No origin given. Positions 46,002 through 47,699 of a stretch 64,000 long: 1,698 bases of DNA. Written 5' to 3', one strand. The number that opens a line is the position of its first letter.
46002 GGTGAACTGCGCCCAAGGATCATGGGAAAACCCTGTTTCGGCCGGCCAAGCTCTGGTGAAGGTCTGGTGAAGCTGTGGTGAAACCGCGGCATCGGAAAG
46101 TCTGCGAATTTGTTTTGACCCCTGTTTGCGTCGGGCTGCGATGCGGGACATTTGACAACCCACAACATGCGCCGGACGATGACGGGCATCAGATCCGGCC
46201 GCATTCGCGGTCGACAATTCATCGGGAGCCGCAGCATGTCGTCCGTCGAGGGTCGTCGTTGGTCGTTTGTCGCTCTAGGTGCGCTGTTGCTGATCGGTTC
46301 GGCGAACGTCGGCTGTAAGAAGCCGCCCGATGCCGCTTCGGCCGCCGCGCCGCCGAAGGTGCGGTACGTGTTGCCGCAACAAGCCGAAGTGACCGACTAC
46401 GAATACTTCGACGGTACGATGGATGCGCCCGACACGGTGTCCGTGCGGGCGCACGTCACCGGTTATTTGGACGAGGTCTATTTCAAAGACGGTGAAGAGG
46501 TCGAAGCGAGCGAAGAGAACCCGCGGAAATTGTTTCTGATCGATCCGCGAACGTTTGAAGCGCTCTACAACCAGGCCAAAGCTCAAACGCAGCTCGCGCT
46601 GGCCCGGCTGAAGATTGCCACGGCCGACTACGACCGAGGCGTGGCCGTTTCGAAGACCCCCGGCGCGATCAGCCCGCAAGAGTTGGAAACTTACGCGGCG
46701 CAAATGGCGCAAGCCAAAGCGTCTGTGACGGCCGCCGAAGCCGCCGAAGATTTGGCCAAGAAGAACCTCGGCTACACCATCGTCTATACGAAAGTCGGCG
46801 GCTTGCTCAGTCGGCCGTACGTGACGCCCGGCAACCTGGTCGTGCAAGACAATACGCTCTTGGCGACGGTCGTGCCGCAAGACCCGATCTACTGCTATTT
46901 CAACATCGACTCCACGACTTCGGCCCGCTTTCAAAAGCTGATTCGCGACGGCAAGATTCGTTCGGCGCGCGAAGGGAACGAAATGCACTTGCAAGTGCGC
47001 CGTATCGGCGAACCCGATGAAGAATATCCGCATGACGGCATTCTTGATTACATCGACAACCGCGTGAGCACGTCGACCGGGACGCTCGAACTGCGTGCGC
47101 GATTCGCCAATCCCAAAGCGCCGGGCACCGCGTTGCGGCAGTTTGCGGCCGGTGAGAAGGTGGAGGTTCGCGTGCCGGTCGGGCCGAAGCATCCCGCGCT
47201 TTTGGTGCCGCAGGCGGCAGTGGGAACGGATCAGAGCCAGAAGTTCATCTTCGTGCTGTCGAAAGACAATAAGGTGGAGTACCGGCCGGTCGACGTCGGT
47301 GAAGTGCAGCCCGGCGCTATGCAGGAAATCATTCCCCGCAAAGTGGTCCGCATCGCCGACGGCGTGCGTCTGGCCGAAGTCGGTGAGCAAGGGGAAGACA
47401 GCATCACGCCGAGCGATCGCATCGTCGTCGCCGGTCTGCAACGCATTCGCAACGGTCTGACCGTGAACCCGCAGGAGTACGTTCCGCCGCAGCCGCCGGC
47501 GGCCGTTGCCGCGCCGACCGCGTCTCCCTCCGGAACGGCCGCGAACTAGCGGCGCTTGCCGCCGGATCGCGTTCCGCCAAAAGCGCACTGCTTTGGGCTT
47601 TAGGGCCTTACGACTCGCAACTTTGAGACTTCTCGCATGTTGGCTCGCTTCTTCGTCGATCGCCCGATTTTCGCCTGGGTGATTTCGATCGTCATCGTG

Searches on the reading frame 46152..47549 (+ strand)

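Call 23: search_protein_families(library=pfam, proteins=[window:46152-47549:+], max_evalue=0.01)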
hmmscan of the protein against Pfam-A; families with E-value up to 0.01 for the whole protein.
window:46152-47549:+ (465 aa): 2 families
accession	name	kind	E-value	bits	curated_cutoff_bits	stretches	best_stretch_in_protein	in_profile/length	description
PF13437.12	HlyD_3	-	0.00053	21.1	22.2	1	224-322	15-97/106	HlyD family secretion protein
PF16576.10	HlyD_D23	-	0.0045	16.7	30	0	208-322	108-205/214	Barrel-sandwich domain of CusB or HlyD membrane-fusion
